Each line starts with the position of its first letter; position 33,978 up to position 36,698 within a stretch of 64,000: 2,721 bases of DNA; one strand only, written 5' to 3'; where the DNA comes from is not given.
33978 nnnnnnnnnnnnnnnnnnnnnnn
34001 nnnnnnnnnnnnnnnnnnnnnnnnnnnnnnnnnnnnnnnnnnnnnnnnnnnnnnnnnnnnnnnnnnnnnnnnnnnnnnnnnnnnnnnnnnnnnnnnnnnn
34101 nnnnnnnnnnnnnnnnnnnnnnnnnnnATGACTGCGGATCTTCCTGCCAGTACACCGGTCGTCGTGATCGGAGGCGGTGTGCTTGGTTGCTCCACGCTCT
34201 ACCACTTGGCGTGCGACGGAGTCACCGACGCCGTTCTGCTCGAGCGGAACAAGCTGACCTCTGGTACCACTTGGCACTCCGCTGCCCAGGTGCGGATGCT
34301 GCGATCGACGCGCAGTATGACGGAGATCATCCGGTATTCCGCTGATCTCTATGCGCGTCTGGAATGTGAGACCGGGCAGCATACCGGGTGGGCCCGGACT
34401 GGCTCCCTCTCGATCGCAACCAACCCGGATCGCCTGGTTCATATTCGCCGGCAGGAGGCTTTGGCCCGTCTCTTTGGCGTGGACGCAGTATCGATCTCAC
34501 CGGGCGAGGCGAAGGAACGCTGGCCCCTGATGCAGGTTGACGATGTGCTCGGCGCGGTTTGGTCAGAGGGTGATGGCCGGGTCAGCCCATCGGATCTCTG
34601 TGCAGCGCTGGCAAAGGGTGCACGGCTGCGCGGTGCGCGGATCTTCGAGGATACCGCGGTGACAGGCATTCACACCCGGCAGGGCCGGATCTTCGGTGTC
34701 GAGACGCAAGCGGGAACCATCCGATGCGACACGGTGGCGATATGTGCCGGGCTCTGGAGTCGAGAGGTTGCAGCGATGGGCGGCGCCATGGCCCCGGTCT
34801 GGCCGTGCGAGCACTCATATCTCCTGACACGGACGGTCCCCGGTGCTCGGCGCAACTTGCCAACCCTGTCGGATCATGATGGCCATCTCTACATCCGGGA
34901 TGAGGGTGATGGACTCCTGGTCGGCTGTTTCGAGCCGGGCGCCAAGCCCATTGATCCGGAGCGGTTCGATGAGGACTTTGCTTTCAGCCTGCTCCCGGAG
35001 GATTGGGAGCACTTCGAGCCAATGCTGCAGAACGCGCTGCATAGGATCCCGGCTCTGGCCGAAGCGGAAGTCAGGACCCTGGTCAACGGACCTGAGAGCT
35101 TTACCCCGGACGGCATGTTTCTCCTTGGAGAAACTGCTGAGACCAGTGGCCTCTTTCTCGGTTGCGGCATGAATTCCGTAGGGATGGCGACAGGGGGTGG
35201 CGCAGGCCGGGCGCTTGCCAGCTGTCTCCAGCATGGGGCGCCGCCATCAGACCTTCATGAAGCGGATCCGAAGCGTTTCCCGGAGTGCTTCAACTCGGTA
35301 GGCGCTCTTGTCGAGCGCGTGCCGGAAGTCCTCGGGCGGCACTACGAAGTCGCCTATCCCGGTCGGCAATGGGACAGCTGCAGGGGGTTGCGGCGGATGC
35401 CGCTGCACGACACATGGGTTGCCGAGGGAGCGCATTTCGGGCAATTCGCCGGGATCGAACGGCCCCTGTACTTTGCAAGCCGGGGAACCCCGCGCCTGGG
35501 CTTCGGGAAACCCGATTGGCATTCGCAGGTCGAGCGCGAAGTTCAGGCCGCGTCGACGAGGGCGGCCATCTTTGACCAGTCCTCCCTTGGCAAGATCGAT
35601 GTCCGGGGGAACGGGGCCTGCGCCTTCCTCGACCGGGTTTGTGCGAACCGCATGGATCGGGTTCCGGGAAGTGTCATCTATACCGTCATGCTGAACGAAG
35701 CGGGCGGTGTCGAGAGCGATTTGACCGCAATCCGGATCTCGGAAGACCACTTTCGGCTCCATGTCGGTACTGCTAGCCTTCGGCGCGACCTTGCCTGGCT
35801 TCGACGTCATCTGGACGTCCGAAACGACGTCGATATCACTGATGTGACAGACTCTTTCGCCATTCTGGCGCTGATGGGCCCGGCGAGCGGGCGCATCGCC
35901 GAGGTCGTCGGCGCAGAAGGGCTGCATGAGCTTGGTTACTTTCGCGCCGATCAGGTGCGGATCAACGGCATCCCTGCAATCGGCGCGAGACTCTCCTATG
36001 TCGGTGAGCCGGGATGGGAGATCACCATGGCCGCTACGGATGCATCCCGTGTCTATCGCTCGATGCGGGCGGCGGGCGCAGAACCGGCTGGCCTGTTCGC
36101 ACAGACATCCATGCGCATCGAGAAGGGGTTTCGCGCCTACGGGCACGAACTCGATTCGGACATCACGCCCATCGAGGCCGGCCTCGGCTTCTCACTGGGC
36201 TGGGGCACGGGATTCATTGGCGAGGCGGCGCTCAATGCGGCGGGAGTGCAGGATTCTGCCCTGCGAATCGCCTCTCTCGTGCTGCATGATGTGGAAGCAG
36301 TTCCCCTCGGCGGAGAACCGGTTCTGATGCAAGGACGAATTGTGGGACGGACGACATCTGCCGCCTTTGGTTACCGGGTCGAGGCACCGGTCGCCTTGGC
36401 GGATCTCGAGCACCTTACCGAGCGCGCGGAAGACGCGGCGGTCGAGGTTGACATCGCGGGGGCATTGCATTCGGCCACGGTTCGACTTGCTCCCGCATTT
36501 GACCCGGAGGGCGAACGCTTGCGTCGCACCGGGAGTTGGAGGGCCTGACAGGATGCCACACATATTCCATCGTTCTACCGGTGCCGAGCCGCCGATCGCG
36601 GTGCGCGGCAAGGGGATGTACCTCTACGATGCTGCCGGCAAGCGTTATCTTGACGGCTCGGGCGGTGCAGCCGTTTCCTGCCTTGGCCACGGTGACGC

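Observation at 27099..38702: RpiR-controlled module: two DMGDH-like enzymes + amino-acid ABC importer + omega-aminotransferase + BKACE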

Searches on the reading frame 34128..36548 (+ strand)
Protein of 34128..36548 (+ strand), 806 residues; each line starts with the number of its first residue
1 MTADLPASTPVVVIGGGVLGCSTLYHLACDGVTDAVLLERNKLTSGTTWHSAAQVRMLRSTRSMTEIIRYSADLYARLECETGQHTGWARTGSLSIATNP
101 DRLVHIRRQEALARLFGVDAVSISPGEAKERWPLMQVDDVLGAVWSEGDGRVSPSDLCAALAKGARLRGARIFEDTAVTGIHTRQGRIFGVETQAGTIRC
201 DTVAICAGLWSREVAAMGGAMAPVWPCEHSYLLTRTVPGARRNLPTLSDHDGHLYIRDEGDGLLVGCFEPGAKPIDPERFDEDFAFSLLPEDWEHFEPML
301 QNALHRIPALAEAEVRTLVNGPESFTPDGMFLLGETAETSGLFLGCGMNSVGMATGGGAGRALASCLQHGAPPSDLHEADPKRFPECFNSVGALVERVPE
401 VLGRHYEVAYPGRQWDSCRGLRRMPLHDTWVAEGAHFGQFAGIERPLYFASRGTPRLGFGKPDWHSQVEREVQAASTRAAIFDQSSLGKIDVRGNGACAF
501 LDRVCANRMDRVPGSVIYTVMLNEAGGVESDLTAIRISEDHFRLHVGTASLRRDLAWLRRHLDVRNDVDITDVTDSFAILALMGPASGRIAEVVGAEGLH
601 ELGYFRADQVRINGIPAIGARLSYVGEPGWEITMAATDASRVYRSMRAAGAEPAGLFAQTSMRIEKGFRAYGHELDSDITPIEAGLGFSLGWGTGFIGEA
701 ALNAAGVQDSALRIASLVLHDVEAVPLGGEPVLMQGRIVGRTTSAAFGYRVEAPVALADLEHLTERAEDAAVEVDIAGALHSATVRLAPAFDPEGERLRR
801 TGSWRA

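Call 3: search_protein_families(library=pfam, proteins=[window:34128-36548:+])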
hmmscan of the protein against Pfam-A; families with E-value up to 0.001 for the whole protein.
window:34128-36548:+ (806 aa): 4 families
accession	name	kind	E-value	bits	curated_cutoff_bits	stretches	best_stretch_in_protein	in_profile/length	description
PF01571.26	GCV_T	-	1.7e-73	247.5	25.6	1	426-688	1-254/255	Aminomethyltransferase folate-binding domain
PF01266.30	DAO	-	3.1e-68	231.3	27.9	1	11-364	2-351/353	FAD dependent oxidoreductase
PF16350.10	FAO_M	-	2.3e-14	53.7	27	1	369-423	1-55/56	FAD dependent oxidoreductase central domain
PF08669.17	GCV_T_C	-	1.3e-13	51.1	25.9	1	713-792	2-80/80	Glycine cleavage T-protein C-terminal barrel domain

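Call 5: search_protein_families(library=ncbifam, proteins=[window:34128-36548:+], max_evalue=0.00001)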
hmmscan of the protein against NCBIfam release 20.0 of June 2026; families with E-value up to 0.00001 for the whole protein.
window:34128-36548:+ (806 aa): 21 families
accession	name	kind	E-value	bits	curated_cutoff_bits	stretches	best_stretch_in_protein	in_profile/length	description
NF001567.0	PRK00389.1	subfamily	6.6e-60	202.9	300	1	421-789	3-351/359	glycine cleavage system aminomethyltransferase GcvT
TIGR01372.1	soxA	subfamily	1.1e-51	175.7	1164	1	420-799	606-995/996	sarcosine oxidase subunit alpha family protein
TIGR00528.1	gcvT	equivalog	2.6e-48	164.8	235.85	1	422-774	2-345/362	glycine cleavage system aminomethyltransferase GcvT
NF010093.0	PRK13579.1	equivalog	3.6e-43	147.8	459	1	419-789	7-362/371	glycine cleavage system aminomethyltransferase GcvT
NF053776.1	TmaoDeMthMsil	equivalog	8.9e-39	133.6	1100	1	471-799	421-762/763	trimethylamine N-oxide demethylase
TIGR02352.1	thiamin_ThiO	equivalog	3e-29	102.2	250.8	1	11-347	1-327/351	glycine oxidase ThiO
TIGR01373.1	soxB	subfamily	5.2e-27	94.7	529.45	1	10-372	32-387/407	sarcosine oxidase subunit beta family protein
NF008425.0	PRK11259.1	equivalog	6.9e-24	84.5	257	1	10-384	6-375/377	N-methyl-L-tryptophan oxidase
NF009133.0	PRK12486.1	equivalog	8.5e-23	80.9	410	1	466-786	42-364/369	dimethylsulfoniopropionate demethylase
NF001933.0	PRK00711.1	subfamily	1.7e-19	70.2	383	1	56-383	100-415/429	D-amino acid dehydrogenase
TIGR01377.1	soxA_mon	subfamily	3.8e-17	62.1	479.65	1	11-385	3-376/381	amino oxidase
TIGR03377.1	glycerol3P_GlpA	equivalog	1.2e-15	57.1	552.8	1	11-226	2-219/530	anaerobic glycerol-3-phosphate dehydrogenase subunit GlpA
TIGR03364.1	HpnW_proposed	hypoth_equivalog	1.9e-13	50.3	285.1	1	11-209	3-195/365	TIGR03364 family FAD-dependent oxidoreductase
NF050086.1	pipecolate_AmaA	exception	2e-12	46.5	600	0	89-209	119-235/425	L-pipecolate oxidase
NF008313.0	PRK11101.1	equivalog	8.2e-12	44.5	425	1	7-232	7-234/548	anaerobic glycerol-3-phosphate dehydrogenase subunit A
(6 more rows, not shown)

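Call 19: search_solved_structures(query=window:34128-36548:+, max_evalue=1e-30)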
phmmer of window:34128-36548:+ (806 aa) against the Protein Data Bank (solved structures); distinct sequences matched with E-value up to 1e-30: 10.
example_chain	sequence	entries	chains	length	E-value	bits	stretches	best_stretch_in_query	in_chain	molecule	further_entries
4p9s_A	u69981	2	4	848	8e-121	407.8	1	11-802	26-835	Dimethylglycine dehydrogenase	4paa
4pab_A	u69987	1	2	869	1.6e-120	406.8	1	11-802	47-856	Dimethylglycine dehydrogenase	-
5l46_A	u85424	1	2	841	1.4e-117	397.1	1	11-802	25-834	Dimethylglycine dehydrogenase, mitochondrial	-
1pj5_A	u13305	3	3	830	1.9e-105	357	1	7-799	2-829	N,N-dimethylglycine oxidase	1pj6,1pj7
3gsi_A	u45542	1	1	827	1.4e-103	350.9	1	11-799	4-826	N,N-dimethylglycine oxidase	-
1yx2_A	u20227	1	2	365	1.1e-40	142.8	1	458-788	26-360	Aminomethyltransferase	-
1woo_A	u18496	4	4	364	1.7e-40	142.2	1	455-762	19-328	Aminomethyltransferase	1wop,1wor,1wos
1y56_B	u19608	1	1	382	5.4e-32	114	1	5-385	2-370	sarcosine oxidase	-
1vlo_A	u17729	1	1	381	2.7e-31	111.7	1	464-706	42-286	Aminomethyltransferase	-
3a8i_A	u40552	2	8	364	2.7e-31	111.7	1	465-706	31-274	Aminomethyltransferase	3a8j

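Call 50: find_homologous_proteins(query=window:34128-36548:+, max_evalue=1e-100)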
Query window:34128-36548:+ (806 aa): 7898 proteins with E <= 1e-100 among 8000 candidates; the best 120 are listed.
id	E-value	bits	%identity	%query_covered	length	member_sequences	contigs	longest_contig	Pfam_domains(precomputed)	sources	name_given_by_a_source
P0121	0.0e+0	1676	93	98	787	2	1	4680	PF01571.27,PF08669.18,PF01266.31,PF16350.11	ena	-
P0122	0.0e+0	1498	82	100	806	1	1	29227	PF01571.27,PF08669.18,PF01266.31,PF16350.11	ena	-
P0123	0.0e+0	1209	67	99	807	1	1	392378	PF01571.27,PF08669.18,PF01266.31,PF16350.11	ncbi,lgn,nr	ncbi:MAG: FAD-dependent oxidoreductase [Alphaproteobacteria bacterium]|nr:FAD-dependent oxidoreducta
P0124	0.0e+0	1204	66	99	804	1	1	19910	PF01571.27,PF08669.18,PF01266.31,PF16350.11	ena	-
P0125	0.0e+0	1195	67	99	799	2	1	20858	PF01571.27,PF08669.18,PF01266.31,PF16350.11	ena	-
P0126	0.0e+0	1191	63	99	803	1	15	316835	PF01571.27,PF08669.18,PF01266.31,PF16350.11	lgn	-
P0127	0.0e+0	1189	63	99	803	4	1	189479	PF01571.27,PF08669.18,PF01266.31,PF16350.11,PF00890.31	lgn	-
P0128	0.0e+0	1188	67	99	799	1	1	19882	PF01571.27,PF08669.18,PF01266.31,PF16350.11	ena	-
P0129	0.0e+0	1187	64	99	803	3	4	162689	PF01571.27,PF08669.18,PF01266.31,PF16350.11,PF00890.31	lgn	-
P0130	0.0e+0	1184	63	99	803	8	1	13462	PF01571.27,PF08669.18,PF01266.31,PF16350.11,PF00890.31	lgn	-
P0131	0.0e+0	1181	65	100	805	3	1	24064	PF01571.27,PF08669.18,PF01266.31,PF16350.11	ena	-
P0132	0.0e+0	1181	65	99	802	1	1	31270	PF01571.27,PF08669.18,PF01266.31,PF16350.11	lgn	-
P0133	0.0e+0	1180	64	99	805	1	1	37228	PF01571.27,PF08669.18,PF01266.31,PF16350.11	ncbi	-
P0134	0.0e+0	1179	65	97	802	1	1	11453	PF01571.27,PF08669.18,PF01266.31,PF16350.11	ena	-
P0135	0.0e+0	1179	66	97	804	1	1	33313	PF01571.27,PF08669.18,PF01266.31,PF16350.11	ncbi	ncbi:MAG: GcvT family protein [Hyphomicrobiaceae bacterium]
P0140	0.0e+0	1177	65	99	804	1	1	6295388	PF01571.27,PF08669.18,PF01266.31,PF16350.11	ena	-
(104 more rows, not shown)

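Call 51: find_encoding_contigs(protein=P0123, flank=10000, max_places=2)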
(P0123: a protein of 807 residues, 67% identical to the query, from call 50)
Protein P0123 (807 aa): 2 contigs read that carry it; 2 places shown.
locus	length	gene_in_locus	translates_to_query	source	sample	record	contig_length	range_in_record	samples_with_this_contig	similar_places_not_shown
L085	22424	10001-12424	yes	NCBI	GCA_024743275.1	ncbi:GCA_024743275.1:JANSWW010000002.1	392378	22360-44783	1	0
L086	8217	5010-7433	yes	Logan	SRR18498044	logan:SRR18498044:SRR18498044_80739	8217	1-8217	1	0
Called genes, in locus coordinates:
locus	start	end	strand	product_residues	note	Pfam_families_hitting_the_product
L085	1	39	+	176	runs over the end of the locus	PF13527:Acetyltransf_9, PF00583:Acetyltransf_1, PF13508:Acetyltransf_7 (weak)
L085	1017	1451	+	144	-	PF07386:DUF1499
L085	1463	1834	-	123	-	PF17775:YchJ_M-like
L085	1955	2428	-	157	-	PF00380:Ribosomal_S9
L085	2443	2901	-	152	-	PF00572:Ribosomal_L13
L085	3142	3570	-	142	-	PF00582:Usp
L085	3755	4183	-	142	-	PF00582:Usp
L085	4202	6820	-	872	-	PF06808:DctM, PF11874:DUF3394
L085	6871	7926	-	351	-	PF00291:PALP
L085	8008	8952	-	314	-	PF16868:NMT1_3, PF09084:NMT1 (weak)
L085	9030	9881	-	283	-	PF01418:HTH_6, PF01380:SIS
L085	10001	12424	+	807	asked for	PF01266:DAO, PF16350:FAO_M, PF01571:GCV_T, PF08669:GCV_T_C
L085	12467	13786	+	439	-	PF00202:Aminotran_3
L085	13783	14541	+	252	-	PF05853:BKACE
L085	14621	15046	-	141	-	PF03061:4HBT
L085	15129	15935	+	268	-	PF00378:ECH_1, PF16113:ECH_2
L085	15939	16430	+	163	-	PF13380:CoA_binding_2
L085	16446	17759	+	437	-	PF01053:Cys_Met_Meta_PP, PF00155:Aminotran_1_2 (weak), PF01041:DegT_DnrJ_EryC1 (weak)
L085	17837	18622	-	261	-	PF05721:PhyH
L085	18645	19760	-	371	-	PF04748:Polysacc_deac_2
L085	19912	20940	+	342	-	PF02885:Glycos_trans_3N, PF00591:Glycos_transf_3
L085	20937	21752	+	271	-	PF00218:IGPS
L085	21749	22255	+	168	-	PF01967:MoaC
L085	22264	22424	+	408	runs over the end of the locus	PF03453:MoeA_N, PF00994:MoCF_biosynth, PF03454:MoeA_C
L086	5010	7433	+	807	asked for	PF01266:DAO, PF16350:FAO_M, PF01571:GCV_T, PF08669:GCV_T_C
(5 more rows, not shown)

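Call 52: find_encoding_contigs(protein=P0122, flank=10000, max_places=2)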
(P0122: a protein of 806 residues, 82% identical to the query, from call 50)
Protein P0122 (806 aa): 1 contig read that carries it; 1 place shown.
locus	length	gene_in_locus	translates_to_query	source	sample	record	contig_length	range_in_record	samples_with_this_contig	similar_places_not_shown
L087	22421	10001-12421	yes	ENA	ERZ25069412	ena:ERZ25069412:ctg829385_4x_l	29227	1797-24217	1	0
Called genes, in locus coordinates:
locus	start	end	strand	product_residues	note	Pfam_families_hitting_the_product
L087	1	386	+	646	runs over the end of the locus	PF02092:tRNA_synt_2f, PF05746:DALR_1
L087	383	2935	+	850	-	PF00391:PEP-utilizers, PF02896:PEP-utilizers_C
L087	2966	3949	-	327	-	PF01571:GCV_T, PF08669:GCV_T_C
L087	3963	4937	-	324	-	PF01266:DAO, PF16350:FAO_M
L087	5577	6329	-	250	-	PF02463:SMC_N, PF00005:ABC_tran, PF13304:AAA_21 (weak)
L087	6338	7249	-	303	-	PF00528:BPD_transp_1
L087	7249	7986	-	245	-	PF00528:BPD_transp_1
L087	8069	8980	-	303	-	PF00497:SBP_bac_3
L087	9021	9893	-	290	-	PF01380:SIS (weak)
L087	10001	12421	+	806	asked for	PF01266:DAO, PF16350:FAO_M, PF01571:GCV_T, PF08669:GCV_T_C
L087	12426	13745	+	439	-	PF00202:Aminotran_3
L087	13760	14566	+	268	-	PF05853:BKACE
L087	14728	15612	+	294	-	PF00892:EamA (weak)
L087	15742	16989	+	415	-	PF01266:DAO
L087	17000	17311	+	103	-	PF04267:SoxD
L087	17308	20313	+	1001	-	PF13510:Fer2_4, PF00890:FAD_binding_2 (weak), PF03486:HI0933_like (weak), PF07992:Pyr_redox_2, PF12831:FAD_oxidored, PF17806:SO_alpha_A3, PF01571:GCV_T, PF08669:GCV_T_C, +2 more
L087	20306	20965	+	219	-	PF04268:SoxG, PF01571:GCV_T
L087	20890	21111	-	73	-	-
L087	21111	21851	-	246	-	PF00121:TIM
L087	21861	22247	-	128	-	PF01521:Fe-S_biosyn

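Call 53: find_encoding_contigs(protein=P0140, flank=10000, max_places=2)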
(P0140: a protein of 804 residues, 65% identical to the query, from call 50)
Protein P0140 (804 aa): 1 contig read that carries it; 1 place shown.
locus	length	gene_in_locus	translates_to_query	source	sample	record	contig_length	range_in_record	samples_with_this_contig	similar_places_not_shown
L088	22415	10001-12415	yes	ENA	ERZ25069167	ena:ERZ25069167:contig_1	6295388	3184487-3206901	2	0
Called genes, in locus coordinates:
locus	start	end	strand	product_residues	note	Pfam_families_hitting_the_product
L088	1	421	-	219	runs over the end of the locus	PF00528:BPD_transp_1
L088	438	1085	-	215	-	PF00528:BPD_transp_1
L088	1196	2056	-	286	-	PF00497:SBP_bac_3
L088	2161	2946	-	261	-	PF00005:ABC_tran, PF02463:SMC_N, PF13304:AAA_21 (faint)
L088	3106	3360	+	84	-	-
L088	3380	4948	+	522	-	PF01979:Amidohydro_1, PF07969:Amidohydro_3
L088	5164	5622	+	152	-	-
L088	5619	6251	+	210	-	PF01850:PIN (faint), PF13470:PIN_3 (faint), PF16289:PIN_12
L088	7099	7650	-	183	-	-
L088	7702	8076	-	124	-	PF06253:MTTB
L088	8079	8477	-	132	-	PF06253:MTTB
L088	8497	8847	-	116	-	-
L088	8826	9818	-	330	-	PF00202:Aminotran_3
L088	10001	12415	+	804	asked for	PF01266:DAO, PF16350:FAO_M, PF01571:GCV_T, PF08669:GCV_T_C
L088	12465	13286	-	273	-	PF04248:NTP_transf_9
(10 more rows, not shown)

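Call 54: find_related_loci(query=window:34128-36548:+, collection=metagenome_contigs, flank=8000)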
Query window:34128-36548:+ (806 aa) in metagenome_contigs; peptide patterns used: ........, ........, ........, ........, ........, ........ (x = any residue, [..] = any of these).
78 stretches matched a pattern; 44 encode a relative of the query (tblastn E <= 1e-3); 44 distinct loci.
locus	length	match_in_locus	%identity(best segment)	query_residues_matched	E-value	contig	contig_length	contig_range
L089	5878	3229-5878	64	21-793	0e+0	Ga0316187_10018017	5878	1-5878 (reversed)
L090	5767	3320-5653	64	21-799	0e+0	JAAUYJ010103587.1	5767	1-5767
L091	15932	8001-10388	60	5-799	0e+0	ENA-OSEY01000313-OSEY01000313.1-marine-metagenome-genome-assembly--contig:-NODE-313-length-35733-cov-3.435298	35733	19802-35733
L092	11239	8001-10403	63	2-803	0e+0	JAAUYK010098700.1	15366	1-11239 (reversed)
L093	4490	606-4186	63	5-799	0e+0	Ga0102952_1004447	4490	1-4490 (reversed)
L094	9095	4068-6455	60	5-799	0e+0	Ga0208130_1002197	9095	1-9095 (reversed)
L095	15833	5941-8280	63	21-799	0e+0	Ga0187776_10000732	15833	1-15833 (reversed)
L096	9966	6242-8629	60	5-799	0e+0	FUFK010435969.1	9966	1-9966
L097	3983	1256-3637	58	3-799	0e+0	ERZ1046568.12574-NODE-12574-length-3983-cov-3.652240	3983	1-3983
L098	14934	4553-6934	57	3-799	0e+0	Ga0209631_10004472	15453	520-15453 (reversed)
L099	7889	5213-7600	57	1-799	0e+0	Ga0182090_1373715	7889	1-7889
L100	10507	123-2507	56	3-800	0e+0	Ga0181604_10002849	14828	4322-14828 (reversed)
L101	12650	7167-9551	56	3-800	0e+0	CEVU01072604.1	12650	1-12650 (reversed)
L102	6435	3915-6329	52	6-806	0e+0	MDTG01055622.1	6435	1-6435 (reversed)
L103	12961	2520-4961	52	1-799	0e+0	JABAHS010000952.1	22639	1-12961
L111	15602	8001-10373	60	5-799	0e+0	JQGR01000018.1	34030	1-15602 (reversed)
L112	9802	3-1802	53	198-800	0e+0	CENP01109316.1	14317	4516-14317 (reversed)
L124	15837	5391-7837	59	11-804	0e+0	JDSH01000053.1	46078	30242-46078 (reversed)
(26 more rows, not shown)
